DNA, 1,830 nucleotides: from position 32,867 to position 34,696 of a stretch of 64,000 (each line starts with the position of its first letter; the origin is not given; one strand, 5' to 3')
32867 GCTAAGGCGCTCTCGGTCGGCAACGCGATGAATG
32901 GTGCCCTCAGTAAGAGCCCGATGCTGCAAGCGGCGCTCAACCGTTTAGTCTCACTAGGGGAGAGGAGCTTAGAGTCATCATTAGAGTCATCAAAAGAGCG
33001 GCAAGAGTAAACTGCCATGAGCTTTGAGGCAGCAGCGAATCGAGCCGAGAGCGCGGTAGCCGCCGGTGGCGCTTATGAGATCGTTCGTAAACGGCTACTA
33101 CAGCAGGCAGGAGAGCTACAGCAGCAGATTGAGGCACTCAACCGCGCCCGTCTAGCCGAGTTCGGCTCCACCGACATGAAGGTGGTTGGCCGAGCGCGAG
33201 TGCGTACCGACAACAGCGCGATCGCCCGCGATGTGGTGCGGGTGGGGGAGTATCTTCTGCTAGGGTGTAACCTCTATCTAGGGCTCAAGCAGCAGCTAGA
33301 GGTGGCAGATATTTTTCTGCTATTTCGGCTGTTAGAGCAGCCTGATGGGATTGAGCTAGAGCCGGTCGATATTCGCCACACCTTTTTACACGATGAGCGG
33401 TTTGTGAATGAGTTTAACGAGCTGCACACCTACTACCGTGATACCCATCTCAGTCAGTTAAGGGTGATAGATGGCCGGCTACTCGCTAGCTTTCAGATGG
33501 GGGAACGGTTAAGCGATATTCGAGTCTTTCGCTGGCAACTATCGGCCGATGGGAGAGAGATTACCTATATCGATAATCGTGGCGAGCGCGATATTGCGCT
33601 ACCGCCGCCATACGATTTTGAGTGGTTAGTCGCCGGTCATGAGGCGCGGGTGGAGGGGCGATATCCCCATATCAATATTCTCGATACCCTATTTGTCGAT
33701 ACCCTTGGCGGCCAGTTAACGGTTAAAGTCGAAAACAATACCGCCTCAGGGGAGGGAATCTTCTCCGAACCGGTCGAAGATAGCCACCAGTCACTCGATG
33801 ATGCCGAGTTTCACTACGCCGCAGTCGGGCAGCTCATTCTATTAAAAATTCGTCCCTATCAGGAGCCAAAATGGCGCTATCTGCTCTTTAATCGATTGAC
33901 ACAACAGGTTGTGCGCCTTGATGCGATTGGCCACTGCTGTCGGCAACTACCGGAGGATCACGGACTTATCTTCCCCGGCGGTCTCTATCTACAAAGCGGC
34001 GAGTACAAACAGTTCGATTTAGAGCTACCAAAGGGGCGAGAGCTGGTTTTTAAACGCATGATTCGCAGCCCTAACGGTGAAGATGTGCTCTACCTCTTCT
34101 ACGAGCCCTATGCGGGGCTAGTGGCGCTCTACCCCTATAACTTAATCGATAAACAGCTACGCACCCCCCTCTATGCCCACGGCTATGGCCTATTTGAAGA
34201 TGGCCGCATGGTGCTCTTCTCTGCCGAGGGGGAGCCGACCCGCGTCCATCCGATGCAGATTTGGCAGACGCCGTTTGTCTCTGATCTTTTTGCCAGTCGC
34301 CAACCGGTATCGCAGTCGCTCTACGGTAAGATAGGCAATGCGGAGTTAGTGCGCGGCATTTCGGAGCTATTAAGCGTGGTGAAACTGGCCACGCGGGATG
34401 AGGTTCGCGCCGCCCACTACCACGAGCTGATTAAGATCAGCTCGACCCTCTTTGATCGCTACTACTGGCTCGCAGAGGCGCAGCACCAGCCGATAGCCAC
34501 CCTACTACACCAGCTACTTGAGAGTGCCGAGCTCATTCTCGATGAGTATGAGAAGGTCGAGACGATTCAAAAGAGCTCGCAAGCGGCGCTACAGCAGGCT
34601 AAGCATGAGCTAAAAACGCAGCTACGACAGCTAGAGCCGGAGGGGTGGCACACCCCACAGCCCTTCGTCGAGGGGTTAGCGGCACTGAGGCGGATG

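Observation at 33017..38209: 1730-aa ORF with a single C-terminal MoxR/dynein-like AAA+ module and about 1250 aa of unassigned upstream sequence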

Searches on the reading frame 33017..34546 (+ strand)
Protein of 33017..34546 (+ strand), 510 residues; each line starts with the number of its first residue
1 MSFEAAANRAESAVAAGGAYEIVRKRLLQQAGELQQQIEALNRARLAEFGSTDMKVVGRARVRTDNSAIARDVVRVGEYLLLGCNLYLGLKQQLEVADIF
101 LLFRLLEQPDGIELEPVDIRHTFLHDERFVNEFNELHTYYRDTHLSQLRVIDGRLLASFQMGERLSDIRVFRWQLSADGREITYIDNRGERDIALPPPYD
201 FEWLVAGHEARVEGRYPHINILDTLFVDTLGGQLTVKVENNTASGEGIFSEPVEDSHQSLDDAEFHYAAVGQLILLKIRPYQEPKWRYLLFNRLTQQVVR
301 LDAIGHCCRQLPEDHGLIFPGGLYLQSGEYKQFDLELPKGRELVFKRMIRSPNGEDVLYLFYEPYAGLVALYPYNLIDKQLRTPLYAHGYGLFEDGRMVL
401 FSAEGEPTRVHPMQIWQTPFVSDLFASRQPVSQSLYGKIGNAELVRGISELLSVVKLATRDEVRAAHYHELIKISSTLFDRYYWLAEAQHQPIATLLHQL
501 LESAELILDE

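Call 29: find_related_loci(query=A1, collection=genome_contigs, flank=10000)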
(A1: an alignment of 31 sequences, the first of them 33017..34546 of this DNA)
Query A1 (510 aa) in genome_contigs; peptide patterns used: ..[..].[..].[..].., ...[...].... (x = any residue, [..] = any of these).
600 stretches matched a pattern (row limit reached: there are more); 585 encode a relative of the query (tblastn E <= 1e-3); the best 80 are kept; 80 distinct loci.
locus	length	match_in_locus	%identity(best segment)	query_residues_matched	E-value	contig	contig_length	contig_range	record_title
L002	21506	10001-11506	60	6-510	0e+0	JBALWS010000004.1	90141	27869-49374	MAG: Halopseudomonas sp. isolate 7NakV-07 NODE_65_length_90141_cov_6.740004, whole genome shotgun sequence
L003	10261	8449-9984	59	6-510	0e+0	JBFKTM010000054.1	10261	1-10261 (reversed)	MAG: Oleiphilaceae bacterium isolate Mix_sand23.2022.09.G.38 k141_1890072_length_10261_cov_9.0000, whole genome shotgun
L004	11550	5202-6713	58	4-510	0e+0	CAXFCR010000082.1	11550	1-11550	MAG TPA_asm: uncultured Gammaproteobacteria bacterium isolate ERR599159_binner23_Refined_53 genome assembly, contig: ERZ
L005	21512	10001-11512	56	4-510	0e+0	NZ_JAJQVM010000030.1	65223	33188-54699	Marinibactrum halimedae strain NBRC 110095 Scaffold30_1, whole genome shotgun sequence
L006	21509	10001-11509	57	5-510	0e+0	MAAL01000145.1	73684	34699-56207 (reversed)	Gammaproteobacteria bacterium 42_54_T18 BD02T18_scaffold_120, whole genome shotgun sequence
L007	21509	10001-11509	56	5-510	0e+0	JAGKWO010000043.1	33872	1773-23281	MAG: Gammaproteobacteria bacterium isolate C7_D7_9 C7_D7_9_207, whole genome shotgun sequence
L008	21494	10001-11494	58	11-510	0e+0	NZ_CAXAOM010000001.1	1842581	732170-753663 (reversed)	Pseudomonas sp. EA_35y_Pfl2_R111 isolate PseudoSSchier:R111 EA_35y_Pfl2_R111_NODE_1_length-1, whole genome shotgun seque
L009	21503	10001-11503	57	7-510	0e+0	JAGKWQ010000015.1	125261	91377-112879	MAG: Cellvibrionaceae bacterium isolate C8_D7_007 C8_D7_007_23, whole genome shotgun sequence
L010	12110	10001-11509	57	5-510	0e+0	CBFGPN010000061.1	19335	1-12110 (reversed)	MAG TPA_asm: uncultured Cellvibrio sp. isolate SRR14536361_metabat2_2 genome assembly, contig: ERZ27321110.1134, whole g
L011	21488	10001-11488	58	12-510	0e+0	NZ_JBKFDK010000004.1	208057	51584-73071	Motilimonas sp. KMU-193 4, whole genome shotgun sequence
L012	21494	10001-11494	56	11-510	0e+0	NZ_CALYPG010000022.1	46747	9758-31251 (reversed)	MAG: uncultured Gilliamella sp. isolate SRR11267056_bin.8_metawrap_v1.3.0_MAG ERZ9515167_66, whole genome shotgun sequen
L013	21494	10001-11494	58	11-510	0e+0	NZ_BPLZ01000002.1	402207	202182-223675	Pseudomonas sp. NCCP-436 Sequence02, whole genome shotgun sequence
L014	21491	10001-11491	56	11-510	0e+0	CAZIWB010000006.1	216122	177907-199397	MAG TPA_asm: uncultured Cellvibrionaceae bacterium isolate SRP193066_co1_141 genome assembly, contig: NODE_84_length_216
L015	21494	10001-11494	57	11-510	0e+0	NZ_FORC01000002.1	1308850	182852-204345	Phytopseudomonas argentinensis strain LMG 22563, whole genome shotgun sequence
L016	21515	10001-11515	56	4-510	0e+0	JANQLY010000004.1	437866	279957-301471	MAG: Pseudomonadales bacterium isolate PL25a_bin.76 k99_1082477, whole genome shotgun sequence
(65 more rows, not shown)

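Call 37: predict_structure(alignment_id=A1)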
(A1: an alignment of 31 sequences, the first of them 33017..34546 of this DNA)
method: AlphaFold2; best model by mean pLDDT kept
length: 510 residues; sequences in the alignment: 31
mean_pLDDT: 85.0   pTM: 0.80
mean pLDDT of the five models: 85.0, 83.5, 80.9, 80.4, 74.5
residues with pLDDT >= 90: 206; 70-90: 264; 50-70: 24; < 50: 16
segments of 3 or more residues with pLDDT < 50: 1-15
pLDDT, mean of each block of 10 residues (from residue 1): 42 57 92 96 89 88 89 91 82 86 89 90 93 86 84 86 78 87 76 61 86 82 87 84 71 87 91 92 91 89 84 88 87 74 84 86 84 89 88 92 87 92 83 84 91 91 83 92 91 95 90
secondary structure, 60 per line:
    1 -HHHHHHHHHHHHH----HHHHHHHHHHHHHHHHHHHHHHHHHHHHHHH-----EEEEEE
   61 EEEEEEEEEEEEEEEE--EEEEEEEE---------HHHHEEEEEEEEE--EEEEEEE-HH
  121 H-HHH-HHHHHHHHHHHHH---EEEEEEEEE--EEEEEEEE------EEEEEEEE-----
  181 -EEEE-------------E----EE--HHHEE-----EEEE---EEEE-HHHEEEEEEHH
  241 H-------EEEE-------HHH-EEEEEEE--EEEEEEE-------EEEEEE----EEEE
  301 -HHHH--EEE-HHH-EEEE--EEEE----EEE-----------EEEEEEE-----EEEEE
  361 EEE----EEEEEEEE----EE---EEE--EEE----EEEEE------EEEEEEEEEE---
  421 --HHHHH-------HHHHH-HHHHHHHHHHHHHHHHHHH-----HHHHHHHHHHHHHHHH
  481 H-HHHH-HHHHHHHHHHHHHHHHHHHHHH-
elements in order: H2-14 H19-49 E55-76 E79-86 H96-99 E100-108 E111-117 H127-139 E143-151 E154-161 E168-175 E182-185 E218-221 E225-228 E233-238 E249-252 E264-270 E273-279 E287-292 E297-300 H302-305 E308-310 E316-319 E322-325 E330-332 E344-350 E356-363 E368-375 E385-387 E390-392 E397-401 E408-417 H423-427 H435-439 H441-459 H465-481 H483-486 H488-509
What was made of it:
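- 33113..34465 (+): DUF3686 domain (aa 33-483). A helix (aa 19-49) leads into a beta-rich, weakly propeller-like module (aa 55-417), followed by helices. AlphaFold2 pLDDT 85, pTM 0.80 (call 37).
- Checked: AlphaFold2 (pLDDT 85, pTM 0.80) gives about 27 strands between aa 55 and 417, flanked by helices (call 37).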

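Call 45: search_protein_representatives(protein=window:33017-34546:+)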
Query: 510 residues. Proteins with E-value up to 0.001 (for the whole library): 709; up to 1e-10: 508; up to 1e-30: 235. The best 150 are listed.
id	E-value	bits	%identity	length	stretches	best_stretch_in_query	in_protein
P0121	1.7e-191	653.7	59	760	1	10-510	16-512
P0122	2.4e-189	646.6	58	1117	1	11-510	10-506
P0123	5.6e-176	602.5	55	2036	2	108-510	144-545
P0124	3.0e-171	586.9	54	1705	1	11-510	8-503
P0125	6.3e-169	579.2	52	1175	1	11-510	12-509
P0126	5.9e-168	576.0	60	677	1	9-431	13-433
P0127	1.1e-165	568.5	52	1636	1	8-510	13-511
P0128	3.0e-164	563.8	50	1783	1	4-510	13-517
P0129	6.0e-163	559.5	55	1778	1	13-490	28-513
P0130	3.6e-162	556.9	52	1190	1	8-510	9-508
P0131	1.7e-157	541.5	53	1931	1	17-509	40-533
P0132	4.3e-151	520.4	50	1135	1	17-510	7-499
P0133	1.2e-150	518.9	49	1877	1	14-510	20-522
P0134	6.3e-150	516.6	49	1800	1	16-510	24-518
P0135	2.2e-149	514.8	47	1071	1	17-510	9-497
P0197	3.2e-103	362.5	35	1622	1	17-508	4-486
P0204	4.3e-99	348.9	36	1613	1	17-509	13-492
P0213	1.3e-93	330.7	36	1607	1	16-509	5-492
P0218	1.7e-91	323.8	34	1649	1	17-509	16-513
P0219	2.2e-90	320.2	33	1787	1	16-506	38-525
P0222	7.3e-89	315.1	33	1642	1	7-510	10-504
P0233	1.5e-83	297.6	34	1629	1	18-510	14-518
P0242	3.2e-79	283.3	31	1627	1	19-508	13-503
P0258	8.3e-71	255.6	31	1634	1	7-510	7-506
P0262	5.8e-68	246.2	33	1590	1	14-510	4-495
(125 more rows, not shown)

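Call 52: find_encoding_contigs(protein=P0242, flank=8000, max_places=2)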
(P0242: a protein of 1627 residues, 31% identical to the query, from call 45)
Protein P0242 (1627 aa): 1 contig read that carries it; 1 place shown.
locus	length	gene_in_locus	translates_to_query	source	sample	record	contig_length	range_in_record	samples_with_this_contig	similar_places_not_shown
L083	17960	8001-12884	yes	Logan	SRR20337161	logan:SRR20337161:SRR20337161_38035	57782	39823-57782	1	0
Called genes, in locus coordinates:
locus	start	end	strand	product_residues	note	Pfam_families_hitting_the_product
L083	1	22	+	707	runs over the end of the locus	PF01841:Transglut_core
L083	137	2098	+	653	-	PF06480:FtsH_ext, PF00004:AAA, PF17862:AAA_lid_3, PF01434:Peptidase_M41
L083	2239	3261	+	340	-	-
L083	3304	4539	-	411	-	PF01743:PolyA_pol, PF12627:PolyA_pol_RNAbd (weak)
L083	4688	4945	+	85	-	-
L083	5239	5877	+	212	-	-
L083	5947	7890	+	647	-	-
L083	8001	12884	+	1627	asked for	PF12458:DUF3686, PF25472:DUF7902, PF13401:AAA_22 (faint), PF00004:AAA (weak)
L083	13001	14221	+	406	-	PF05816:TelA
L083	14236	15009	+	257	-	-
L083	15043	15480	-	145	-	-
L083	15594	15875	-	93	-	-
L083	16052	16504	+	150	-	-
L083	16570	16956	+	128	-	-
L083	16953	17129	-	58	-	-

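Call 53: find_encoding_contigs(protein=P0258, flank=8000, max_places=2)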
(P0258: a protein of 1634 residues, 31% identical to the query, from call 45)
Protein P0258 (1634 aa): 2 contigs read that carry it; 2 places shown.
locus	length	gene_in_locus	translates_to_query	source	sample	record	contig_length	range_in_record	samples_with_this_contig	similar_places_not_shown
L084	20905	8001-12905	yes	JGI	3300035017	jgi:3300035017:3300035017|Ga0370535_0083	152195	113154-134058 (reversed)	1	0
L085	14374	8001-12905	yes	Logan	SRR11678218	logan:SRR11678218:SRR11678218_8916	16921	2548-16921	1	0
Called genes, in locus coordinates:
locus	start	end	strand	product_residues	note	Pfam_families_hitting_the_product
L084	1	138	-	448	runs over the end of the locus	PF01595:CNNM, PF00571:CBS (weak), PF03471:CorC_HlyC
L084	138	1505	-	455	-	PF01595:CNNM, PF00571:CBS, PF03471:CorC_HlyC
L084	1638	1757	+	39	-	PF00255:GSHPx (weak)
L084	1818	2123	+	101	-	PF00255:GSHPx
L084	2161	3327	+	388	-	PF04107:GCS2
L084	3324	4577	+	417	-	PF01546:Peptidase_M20, PF07687:M20_dimer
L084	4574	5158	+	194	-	PF04752:ChaC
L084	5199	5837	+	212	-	-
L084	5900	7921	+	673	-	PF01145:Band_7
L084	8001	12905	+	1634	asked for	PF12458:DUF3686, PF25472:DUF7902, PF13401:AAA_22 (faint)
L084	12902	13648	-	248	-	PF04012:PspA_IM30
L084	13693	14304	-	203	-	PF01121:CoaE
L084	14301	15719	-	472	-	-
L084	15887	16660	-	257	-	PF02353:CMAS, PF13489:Methyltransf_23, PF13847:Methyltransf_31, PF08241:Methyltransf_11, PF08242:Methyltransf_12, PF13649:Methyltransf_25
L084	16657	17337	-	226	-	PF01243:PNPOx_N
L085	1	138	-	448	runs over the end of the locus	PF01595:CNNM, PF00571:CBS (weak), PF03471:CorC_HlyC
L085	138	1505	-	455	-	PF01595:CNNM, PF00571:CBS, PF03471:CorC_HlyC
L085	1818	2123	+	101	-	PF00255:GSHPx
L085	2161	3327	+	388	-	PF04107:GCS2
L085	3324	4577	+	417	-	PF01546:Peptidase_M20, PF07687:M20_dimer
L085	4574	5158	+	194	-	PF04752:ChaC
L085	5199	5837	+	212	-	-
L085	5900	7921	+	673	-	PF01145:Band_7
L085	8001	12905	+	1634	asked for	PF12458:DUF3686, PF25472:DUF7902, PF13401:AAA_22 (faint)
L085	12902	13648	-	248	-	PF04012:PspA_IM30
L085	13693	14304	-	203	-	PF01121:CoaE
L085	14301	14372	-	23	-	?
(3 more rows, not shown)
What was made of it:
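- The triad persists in the most distant members (31% identity; L083-L085, with PspA or TelA adjacent; calls 52, 53).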

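Call 58: list_cluster_members(proteins=[P0197, P0204, P0213, P0218, P0219, P0222, P0233, P0242, P0258, P0262])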
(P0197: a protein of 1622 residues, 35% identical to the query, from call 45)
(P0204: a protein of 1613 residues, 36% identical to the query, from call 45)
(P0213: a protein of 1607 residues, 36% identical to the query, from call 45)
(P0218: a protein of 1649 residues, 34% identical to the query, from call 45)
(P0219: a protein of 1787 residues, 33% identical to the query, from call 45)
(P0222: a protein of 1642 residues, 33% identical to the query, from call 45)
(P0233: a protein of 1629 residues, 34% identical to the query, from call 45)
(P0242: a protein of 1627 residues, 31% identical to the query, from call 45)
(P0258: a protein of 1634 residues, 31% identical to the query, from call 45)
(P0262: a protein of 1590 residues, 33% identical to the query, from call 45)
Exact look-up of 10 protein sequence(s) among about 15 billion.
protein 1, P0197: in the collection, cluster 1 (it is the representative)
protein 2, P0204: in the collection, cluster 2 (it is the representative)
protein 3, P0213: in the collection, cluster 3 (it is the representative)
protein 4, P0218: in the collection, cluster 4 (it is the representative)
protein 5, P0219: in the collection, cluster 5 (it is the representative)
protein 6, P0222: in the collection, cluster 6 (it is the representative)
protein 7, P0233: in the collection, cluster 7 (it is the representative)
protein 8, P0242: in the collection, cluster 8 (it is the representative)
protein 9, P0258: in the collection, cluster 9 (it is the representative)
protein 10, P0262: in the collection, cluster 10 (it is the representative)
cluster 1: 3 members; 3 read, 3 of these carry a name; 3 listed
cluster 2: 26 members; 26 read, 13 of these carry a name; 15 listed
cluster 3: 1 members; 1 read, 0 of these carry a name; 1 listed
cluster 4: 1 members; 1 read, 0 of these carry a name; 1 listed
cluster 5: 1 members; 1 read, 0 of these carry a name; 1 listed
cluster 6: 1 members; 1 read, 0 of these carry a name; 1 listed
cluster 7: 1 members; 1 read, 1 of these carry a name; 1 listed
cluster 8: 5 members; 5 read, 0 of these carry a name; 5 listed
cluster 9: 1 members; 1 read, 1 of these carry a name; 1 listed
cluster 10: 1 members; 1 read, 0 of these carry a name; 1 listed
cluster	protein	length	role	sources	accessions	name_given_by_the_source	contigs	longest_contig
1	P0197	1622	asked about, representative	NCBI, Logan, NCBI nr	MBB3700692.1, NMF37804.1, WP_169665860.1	DNA repair ATPase [Flammeovirga yaeyamensis]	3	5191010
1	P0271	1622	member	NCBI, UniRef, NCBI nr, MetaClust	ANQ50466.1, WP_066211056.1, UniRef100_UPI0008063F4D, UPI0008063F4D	AAA family ATPase [Flammeovirga sp. MY04] | DNA repair ATPase n=1 Tax=Flammeovirga sp. MY04 TaxID=1191459 RepID=UPI0008063F4D | DNA repair ATPase [Flammeovirga sp. MY04]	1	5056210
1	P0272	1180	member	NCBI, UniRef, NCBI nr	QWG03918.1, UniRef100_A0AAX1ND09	AAA family ATPase [Flammeovirga yaeyamensis] | AAA family ATPase n=2 Tax=Flammeovirga yaeyamensis TaxID=367791 RepID=A0AAX1ND09_9BACT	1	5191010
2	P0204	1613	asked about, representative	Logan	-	-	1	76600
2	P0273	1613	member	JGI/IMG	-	hypothetical protein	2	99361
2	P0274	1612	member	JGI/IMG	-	hypothetical protein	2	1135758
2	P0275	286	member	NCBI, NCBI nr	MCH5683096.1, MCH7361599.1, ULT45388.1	hypothetical protein LWM68_01635 [Niabella sp. W65] | hypothetical protein [Niabella sp. W65]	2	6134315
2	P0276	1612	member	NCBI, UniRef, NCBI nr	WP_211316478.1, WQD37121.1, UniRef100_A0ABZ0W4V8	DNA repair ATPase [Niabella yanshanensis] | DNA repair ATPase n=1 Tax=Niabella yanshanensis TaxID=577386 RepID=A0ABZ0W4V8_9BACT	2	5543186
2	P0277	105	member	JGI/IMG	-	signal recognition particle GTPase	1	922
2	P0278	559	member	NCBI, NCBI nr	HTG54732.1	MAG TPA: AAA family ATPase, partial [Niabella sp.] | AAA family ATPase [Niabella sp.]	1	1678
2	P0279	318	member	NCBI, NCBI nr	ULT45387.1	ATP-binding protein [Niabella defluvii] | ATP-binding protein [Niabella sp. I65]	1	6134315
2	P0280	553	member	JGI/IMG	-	hypothetical protein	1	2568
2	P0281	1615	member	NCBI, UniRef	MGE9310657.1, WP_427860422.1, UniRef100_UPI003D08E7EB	DNA repair ATPase [Niabella sp. CJ426] | DNA repair ATPase n=1 Tax=Niabella sp. CJ426 TaxID=3393740 RepID=UPI003D08E7EB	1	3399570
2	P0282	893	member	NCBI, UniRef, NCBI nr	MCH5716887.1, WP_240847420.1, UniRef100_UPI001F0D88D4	AAA family ATPase [Niabella hibiscisoli] | AAA family ATPase n=1 Tax=Niabella hibiscisoli TaxID=1825928 RepID=UPI001F0D88D4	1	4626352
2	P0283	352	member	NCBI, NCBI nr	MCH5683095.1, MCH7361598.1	AAA family ATPase [Niabella sp. W65]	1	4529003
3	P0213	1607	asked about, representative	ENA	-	-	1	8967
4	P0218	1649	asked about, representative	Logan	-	-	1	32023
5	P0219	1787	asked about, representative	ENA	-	-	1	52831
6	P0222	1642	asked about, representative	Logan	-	-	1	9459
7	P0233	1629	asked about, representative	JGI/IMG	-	hypothetical protein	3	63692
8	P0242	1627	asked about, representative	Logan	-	-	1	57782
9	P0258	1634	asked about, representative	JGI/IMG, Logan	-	hypothetical protein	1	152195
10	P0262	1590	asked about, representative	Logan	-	-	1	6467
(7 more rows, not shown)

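Call 75: search_dna_similar(query=window:33017-34546:+, collection=plasmids, mode=protein, max_rows=12)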
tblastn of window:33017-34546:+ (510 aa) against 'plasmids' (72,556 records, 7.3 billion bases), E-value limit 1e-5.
Records with a match: 13; places in all: 13; records where one place covers at least 80% of the query: 13.
Best place of each record, by identity: <60% 13.
By first word of the organism name: Streptomyces 3; Proteus 2; Deinococcus 2; Pseudomonas 1; Halomonas 1; Nonomuraea 1; Hymenobacter 1; Vibrio 1; Photobacterium 1.
By predicted mobility (MOB-suite, as given by PLSDB): non-mobilizable 10; mobilizable 3.
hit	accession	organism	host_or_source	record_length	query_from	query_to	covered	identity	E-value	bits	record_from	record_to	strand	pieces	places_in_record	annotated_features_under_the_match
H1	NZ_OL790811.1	Proteus mirabilis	-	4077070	20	510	96%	55.1%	4e-175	553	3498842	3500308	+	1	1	none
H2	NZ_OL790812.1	Proteus mirabilis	-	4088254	20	510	96%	55.1%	4e-175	553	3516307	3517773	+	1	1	none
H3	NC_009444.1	Pseudomonas fluorescens SBW25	-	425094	20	510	96%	52.6%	7e-160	510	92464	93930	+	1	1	DNA repair ATPase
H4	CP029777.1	Deinococcus actinosclerus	mixed culture,wastewater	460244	20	510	96%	50.1%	5e-154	493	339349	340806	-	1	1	DNA repair protein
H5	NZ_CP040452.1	Halomonas sp. PA16-9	-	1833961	20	510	96%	49.8%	3e-154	494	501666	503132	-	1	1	none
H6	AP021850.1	Deinococcus grandis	-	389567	20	510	96%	49.3%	4e-153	490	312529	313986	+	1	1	hypothetical protein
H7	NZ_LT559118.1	Nonomuraea gerenzanensis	-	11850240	20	510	96%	46.9%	6e-129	421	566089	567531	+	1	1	none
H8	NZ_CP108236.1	Streptomyces sp. NBC_00080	-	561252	20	510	96%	46.1%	3e-125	410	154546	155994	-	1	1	DNA repair ATPase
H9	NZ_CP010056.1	Hymenobacter sp. DG25B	single cell,soil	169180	20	510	96%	40.6%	7e-117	386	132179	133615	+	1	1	DNA repair ATPase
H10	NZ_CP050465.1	Vibrio campbellii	single cell,seawater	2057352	20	510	96%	40.1%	3e-113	375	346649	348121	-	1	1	none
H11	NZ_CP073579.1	Photobacterium sp. GJ3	-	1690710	20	510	96%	39.9%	2e-112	373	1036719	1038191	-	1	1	record has no annotation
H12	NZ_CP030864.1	Streptomyces globosus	cell culture,environment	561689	20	498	94%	39.5%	5e-96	326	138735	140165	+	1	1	DNA repair ATPase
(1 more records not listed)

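Call 76: search_dna_similar(query=window:33017-34546:+, collection=phages, mode=protein, max_rows=8)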
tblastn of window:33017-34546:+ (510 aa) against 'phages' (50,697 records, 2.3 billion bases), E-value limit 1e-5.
No match.
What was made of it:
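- On Known anti-phage defence systems (PADLOC-DB 2.0): The family is absent from the phage collection (call 76).
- Only 13 of 72,556 plasmid records carry one, and most of those are megaplasmids or chromids (calls 75, 76).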

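Call 77: get_annotated_region(hit=H8, flank=7000)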
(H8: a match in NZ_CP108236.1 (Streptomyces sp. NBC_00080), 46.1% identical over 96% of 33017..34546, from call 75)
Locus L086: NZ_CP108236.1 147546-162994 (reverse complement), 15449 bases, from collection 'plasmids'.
description: Streptomyces sp. NBC_00080 plasmid unnamed1, complete sequence
organism: Streptomyces sp. NBC_00080 (NCBI taxid 2975645)
taxonomy: Bacteria; Actinomycetota; Actinomycetes; Kitasatosporales; Streptomycetaceae; Streptomyces; Streptomyces sp. NBC 00080
host: -; source: -; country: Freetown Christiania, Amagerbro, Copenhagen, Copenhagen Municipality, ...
typing (MOB-suite, as given by PLSDB): non-mobilizable; replicon rep_cluster_43
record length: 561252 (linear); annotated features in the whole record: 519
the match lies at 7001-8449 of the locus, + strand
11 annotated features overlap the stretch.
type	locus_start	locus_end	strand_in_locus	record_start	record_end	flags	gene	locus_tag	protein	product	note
CDS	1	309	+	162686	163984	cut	-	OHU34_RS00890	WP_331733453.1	ArsB/NhaD family transporter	-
CDS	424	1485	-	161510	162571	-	-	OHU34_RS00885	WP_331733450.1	helix-turn-helix domain-containing protein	-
CDS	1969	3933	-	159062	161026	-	-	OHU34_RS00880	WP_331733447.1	NAD-binding protein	GO:0006813 - potassium ion transport [Evidence IEA]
CDS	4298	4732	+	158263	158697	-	-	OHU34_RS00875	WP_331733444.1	hypothetical protein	-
CDS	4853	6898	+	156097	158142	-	-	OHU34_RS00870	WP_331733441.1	flotillin family protein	-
CDS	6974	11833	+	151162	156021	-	-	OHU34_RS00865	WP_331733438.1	DNA repair ATPase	-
CDS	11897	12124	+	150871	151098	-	-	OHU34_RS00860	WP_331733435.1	hypothetical protein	-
CDS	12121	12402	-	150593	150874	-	-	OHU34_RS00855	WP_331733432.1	hypothetical protein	-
CDS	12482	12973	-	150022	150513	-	-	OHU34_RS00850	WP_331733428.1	CBS domain-containing protein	-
CDS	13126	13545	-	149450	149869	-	-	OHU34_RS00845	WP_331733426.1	hypothetical protein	-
CDS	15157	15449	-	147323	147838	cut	-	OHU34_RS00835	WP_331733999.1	hypothetical protein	-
